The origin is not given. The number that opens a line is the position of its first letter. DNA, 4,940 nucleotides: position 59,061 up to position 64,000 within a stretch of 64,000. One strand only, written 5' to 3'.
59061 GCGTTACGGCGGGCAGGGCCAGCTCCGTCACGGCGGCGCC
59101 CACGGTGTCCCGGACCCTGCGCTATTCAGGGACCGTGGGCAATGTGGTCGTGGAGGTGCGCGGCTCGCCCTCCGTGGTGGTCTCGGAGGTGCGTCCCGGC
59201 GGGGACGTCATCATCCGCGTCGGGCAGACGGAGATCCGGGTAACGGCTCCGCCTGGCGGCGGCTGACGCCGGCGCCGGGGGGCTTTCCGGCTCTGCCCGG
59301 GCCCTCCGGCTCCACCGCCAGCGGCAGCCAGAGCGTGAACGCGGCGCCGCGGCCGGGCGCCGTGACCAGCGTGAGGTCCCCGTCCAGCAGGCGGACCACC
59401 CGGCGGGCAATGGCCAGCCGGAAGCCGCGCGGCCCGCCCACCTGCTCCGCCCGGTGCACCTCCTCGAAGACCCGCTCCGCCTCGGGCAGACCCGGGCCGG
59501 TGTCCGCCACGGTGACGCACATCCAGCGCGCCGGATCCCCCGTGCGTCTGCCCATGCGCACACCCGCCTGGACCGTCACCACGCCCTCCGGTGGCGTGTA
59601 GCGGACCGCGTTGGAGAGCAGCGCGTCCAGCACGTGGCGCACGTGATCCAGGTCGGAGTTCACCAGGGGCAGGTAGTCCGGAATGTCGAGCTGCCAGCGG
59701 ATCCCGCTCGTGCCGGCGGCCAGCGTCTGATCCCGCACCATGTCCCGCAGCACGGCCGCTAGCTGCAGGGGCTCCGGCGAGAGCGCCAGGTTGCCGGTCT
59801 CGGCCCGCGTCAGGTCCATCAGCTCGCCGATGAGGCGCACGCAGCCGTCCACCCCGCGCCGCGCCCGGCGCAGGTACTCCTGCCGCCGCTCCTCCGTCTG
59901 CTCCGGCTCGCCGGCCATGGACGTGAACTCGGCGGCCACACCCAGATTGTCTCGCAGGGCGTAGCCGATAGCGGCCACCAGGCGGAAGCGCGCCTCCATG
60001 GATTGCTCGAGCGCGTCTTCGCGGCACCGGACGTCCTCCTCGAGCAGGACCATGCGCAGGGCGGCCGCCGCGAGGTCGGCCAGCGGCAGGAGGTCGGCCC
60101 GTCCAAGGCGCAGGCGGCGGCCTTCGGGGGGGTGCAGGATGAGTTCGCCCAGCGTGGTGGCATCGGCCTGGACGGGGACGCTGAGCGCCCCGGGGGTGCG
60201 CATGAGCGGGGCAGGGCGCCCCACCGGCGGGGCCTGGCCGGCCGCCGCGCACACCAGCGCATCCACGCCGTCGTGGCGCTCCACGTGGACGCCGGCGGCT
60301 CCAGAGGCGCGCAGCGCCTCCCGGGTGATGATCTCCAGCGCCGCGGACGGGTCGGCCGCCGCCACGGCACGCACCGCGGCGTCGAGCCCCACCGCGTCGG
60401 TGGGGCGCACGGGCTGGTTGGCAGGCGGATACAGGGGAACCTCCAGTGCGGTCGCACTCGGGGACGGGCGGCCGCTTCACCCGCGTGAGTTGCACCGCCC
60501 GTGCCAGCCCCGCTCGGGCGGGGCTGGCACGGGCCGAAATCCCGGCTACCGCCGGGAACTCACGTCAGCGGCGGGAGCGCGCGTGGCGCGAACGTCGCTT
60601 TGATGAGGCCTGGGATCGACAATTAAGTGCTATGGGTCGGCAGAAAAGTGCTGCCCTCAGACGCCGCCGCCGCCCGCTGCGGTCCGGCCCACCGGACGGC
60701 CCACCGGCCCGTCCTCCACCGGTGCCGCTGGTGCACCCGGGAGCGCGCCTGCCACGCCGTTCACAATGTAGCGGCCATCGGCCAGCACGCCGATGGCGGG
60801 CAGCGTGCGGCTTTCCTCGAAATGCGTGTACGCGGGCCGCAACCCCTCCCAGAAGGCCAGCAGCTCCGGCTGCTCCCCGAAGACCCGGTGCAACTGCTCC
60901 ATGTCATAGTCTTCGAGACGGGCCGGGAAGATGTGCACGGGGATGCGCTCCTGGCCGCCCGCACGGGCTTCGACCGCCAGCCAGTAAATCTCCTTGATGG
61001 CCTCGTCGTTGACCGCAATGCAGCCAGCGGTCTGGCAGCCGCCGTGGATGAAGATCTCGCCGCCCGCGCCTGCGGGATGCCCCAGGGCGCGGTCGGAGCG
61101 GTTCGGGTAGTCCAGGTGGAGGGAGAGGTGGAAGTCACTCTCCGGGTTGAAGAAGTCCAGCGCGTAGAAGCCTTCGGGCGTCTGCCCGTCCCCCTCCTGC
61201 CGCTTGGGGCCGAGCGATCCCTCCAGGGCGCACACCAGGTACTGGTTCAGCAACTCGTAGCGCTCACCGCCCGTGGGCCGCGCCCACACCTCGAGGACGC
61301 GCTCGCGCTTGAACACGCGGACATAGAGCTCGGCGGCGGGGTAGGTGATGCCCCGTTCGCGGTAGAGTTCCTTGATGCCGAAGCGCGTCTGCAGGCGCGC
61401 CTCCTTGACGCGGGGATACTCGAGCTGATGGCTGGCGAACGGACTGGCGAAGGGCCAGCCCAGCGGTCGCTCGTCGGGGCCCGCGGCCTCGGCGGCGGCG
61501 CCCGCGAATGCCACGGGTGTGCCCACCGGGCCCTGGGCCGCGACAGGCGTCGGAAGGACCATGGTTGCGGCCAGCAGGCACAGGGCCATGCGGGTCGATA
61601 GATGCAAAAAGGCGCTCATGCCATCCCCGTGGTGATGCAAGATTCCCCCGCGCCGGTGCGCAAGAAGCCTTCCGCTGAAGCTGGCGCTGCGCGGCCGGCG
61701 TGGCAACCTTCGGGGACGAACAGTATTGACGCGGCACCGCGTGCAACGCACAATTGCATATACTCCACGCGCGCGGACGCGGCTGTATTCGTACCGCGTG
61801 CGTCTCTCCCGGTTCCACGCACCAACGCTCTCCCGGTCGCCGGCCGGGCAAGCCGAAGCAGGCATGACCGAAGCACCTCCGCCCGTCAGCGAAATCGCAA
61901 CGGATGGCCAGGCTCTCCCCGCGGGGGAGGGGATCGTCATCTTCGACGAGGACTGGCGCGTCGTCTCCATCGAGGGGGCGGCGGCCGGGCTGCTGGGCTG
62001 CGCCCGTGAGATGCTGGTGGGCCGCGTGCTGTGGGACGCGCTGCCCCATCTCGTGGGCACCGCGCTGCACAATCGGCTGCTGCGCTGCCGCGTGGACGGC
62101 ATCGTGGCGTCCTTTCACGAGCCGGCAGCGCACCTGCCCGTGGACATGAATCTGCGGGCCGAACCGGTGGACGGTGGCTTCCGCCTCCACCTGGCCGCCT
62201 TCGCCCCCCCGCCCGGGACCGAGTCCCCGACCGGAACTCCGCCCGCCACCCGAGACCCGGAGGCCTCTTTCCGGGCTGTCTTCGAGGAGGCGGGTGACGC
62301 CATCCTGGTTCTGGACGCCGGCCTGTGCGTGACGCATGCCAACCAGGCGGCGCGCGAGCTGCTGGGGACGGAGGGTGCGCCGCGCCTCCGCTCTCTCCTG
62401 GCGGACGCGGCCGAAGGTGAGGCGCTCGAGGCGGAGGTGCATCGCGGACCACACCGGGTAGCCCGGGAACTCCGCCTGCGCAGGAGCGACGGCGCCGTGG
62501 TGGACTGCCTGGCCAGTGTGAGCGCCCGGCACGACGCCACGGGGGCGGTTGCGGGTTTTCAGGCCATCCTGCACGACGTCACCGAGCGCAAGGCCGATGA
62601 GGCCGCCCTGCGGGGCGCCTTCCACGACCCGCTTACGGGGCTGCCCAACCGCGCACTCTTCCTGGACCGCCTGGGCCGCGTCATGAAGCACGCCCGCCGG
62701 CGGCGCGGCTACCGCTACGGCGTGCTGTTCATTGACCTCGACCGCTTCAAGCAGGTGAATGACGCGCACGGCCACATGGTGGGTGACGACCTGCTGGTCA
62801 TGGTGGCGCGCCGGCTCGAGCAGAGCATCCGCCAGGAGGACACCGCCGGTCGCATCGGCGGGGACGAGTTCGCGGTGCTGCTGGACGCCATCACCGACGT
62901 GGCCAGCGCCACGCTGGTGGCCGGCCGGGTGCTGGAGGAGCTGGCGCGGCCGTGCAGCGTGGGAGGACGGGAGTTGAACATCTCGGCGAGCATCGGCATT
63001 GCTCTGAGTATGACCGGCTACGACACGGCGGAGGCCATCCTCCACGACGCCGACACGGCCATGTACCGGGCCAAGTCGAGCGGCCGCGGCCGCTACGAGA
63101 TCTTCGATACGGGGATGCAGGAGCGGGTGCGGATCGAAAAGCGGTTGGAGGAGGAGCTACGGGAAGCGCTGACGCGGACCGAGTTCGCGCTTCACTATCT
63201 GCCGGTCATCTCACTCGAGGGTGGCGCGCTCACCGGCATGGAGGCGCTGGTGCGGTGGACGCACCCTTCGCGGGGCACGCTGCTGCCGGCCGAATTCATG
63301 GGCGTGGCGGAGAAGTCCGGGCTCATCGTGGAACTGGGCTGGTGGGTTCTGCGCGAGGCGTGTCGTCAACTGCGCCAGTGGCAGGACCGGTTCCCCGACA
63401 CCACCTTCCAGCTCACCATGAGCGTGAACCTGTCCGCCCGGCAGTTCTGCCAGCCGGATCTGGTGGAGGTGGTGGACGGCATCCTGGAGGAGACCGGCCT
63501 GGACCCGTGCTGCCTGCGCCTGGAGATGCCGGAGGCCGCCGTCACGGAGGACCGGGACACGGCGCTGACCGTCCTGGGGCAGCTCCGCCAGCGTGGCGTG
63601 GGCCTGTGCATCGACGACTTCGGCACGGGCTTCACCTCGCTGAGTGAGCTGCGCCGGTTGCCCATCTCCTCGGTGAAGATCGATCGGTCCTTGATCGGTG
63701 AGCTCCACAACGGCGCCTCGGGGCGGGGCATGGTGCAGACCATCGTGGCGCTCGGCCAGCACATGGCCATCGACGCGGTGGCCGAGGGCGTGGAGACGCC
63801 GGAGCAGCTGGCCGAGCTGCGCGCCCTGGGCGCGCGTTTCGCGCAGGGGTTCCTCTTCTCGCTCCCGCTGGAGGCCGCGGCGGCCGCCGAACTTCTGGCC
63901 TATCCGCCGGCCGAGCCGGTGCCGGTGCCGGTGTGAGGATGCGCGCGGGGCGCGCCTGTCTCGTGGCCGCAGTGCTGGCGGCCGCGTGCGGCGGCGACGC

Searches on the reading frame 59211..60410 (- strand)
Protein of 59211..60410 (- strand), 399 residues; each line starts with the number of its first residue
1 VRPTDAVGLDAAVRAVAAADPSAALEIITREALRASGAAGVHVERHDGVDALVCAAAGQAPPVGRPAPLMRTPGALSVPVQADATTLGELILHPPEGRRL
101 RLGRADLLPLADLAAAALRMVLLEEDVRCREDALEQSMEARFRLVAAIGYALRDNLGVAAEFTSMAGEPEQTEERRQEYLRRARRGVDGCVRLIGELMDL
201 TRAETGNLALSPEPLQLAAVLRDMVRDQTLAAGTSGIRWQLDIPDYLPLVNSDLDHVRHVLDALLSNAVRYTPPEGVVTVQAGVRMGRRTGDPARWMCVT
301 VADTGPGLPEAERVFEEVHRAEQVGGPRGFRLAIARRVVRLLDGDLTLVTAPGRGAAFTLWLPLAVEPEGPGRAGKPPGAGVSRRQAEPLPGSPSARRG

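Call 28: search_protein_families(library=pfam, proteins=[window:59211-60410:-], max_evalue=0.0001)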
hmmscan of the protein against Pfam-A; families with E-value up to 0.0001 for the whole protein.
window:59211-60410:- (399 aa): 1 family
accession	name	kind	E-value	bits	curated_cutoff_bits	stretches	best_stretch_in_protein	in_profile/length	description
PF02518.31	HATPase_c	-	5.9e-19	69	26.4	1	253-365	2-110/111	Histidine kinase-, DNA gyrase B-, and HSP90-like ATPase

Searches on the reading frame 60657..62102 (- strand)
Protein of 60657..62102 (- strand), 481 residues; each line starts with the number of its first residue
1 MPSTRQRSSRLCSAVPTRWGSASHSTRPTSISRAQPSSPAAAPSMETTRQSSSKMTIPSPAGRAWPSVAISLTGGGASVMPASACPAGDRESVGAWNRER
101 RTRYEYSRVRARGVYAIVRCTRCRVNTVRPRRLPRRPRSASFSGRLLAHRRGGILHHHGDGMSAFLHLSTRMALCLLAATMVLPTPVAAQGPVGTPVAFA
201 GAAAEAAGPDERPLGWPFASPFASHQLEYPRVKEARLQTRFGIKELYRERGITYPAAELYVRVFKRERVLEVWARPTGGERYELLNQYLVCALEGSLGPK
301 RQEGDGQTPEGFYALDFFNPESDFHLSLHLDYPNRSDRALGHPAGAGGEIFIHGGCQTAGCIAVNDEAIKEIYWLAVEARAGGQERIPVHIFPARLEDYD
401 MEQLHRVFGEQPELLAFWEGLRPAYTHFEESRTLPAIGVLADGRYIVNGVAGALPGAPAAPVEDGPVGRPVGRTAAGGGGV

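Call 28: search_protein_families(library=pfam, proteins=[window:60657-62102:-], max_evalue=0.0001)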
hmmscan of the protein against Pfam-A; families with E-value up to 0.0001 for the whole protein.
window:60657-62102:- (481 aa): 1 family
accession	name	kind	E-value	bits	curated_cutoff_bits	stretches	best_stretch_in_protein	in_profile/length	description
PF03734.19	YkuD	-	2.2e-07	32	23.4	1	295-373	28-135/146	L,D-transpeptidase catalytic domain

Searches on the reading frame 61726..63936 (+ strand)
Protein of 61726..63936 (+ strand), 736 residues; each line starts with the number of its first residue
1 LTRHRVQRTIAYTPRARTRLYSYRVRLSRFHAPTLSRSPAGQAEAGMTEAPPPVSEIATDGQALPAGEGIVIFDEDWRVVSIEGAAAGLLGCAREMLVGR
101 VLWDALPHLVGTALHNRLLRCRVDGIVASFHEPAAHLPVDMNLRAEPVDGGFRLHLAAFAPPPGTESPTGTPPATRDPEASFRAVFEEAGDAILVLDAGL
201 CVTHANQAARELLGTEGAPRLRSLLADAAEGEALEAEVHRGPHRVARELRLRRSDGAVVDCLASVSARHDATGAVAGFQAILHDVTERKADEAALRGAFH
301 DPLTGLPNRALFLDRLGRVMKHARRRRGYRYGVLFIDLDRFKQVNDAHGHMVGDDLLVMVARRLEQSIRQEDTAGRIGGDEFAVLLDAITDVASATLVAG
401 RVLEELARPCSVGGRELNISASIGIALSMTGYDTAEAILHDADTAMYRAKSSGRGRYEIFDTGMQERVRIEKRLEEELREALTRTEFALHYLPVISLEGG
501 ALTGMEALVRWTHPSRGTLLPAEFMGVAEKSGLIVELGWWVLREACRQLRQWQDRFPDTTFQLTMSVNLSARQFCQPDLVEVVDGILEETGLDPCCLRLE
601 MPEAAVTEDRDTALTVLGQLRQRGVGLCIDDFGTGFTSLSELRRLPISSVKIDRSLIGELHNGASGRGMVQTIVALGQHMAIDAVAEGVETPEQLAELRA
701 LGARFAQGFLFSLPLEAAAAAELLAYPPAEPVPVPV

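Call 28: search_protein_families(library=pfam, proteins=[window:61726-63936:+], max_evalue=0.0001)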
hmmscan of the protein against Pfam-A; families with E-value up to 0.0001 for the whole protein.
window:61726-63936:+ (736 aa): 6 families
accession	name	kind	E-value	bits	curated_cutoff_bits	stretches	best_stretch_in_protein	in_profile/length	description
PF00563.25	EAL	-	7e-69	232.2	31.3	1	476-714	2-236/236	EAL domain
PF00990.26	GGDEF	-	1.4e-49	168.4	23.8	1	298-455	1-160/161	Diguanylate cyclase, GGDEF domain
PF08448.16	PAS_4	-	1.9e-13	51.1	23.1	1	186-289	1-109/110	PAS fold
PF00989.32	PAS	-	4.5e-12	46.4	22.6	1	182-285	3-113/113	PAS fold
PF13188.13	PAS_8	-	3.8e-11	42.9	21.8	1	182-224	3-42/65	PAS domain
PF13426.13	PAS_9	-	9.3e-09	35.9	27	1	191-287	2-103/103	PAS domain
